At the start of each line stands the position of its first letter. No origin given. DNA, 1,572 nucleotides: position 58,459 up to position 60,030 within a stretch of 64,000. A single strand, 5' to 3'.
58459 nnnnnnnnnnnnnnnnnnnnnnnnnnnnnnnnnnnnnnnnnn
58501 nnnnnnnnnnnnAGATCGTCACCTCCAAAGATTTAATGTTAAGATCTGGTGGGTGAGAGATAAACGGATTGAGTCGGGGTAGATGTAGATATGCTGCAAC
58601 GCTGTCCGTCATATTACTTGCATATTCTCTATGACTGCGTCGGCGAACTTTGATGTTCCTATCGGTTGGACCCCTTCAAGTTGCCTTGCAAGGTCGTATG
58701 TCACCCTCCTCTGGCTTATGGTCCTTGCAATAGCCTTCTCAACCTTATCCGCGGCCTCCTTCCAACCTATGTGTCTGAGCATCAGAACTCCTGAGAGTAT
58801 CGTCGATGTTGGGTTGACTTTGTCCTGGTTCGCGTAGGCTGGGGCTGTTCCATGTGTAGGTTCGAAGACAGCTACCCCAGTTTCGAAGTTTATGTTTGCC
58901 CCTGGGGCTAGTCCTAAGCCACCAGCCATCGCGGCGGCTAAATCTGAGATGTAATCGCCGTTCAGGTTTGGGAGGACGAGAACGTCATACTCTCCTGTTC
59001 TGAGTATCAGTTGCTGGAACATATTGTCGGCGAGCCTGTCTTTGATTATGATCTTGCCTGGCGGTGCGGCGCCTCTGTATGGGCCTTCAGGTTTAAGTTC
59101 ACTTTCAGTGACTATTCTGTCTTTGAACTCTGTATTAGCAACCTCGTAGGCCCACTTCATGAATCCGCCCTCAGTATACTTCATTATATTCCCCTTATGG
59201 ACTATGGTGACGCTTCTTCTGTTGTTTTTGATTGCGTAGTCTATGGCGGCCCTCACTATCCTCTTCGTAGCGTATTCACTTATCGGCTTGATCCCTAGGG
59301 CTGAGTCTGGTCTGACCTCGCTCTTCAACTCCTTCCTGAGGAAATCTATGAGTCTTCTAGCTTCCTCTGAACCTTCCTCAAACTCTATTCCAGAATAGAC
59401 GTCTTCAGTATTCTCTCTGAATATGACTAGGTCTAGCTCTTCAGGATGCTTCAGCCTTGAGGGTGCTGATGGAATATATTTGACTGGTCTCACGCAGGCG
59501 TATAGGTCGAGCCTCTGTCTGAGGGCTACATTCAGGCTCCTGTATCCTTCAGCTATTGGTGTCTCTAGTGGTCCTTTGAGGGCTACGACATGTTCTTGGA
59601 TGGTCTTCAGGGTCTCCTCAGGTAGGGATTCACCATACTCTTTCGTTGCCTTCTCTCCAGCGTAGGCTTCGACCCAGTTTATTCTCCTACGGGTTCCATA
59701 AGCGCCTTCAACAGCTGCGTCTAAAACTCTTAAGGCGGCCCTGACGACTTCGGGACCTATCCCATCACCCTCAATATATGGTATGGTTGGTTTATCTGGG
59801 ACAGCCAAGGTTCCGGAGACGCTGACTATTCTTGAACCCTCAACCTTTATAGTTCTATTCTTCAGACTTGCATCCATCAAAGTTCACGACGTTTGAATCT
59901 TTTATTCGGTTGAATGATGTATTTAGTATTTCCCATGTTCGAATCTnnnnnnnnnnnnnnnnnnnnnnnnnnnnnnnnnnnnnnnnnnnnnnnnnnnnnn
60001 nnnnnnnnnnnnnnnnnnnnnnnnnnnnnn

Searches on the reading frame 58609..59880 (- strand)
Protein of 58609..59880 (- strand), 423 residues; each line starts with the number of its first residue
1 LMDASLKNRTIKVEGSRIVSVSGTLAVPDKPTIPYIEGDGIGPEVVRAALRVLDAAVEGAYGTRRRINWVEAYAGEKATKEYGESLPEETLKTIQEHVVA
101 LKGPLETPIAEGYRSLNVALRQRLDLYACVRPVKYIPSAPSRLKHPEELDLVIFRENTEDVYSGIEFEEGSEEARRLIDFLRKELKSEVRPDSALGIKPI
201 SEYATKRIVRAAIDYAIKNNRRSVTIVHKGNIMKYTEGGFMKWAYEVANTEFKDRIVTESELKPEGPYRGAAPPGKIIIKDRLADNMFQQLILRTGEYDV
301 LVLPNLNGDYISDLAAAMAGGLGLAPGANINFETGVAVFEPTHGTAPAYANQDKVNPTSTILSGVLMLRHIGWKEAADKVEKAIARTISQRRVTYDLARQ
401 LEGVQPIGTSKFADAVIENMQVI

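Call 59: search_protein_families(library=pfam, proteins=[window:58609-59880:-], max_evalue=0.00001)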
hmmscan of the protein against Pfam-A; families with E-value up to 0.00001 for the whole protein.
window:58609-59880:- (423 aa): 1 family
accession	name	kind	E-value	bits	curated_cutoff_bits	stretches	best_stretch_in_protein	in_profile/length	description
PF00180.25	Iso_dh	-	8e-98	328.3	27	1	33-416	2-348/348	Isocitrate/isopropylmalate dehydrogenase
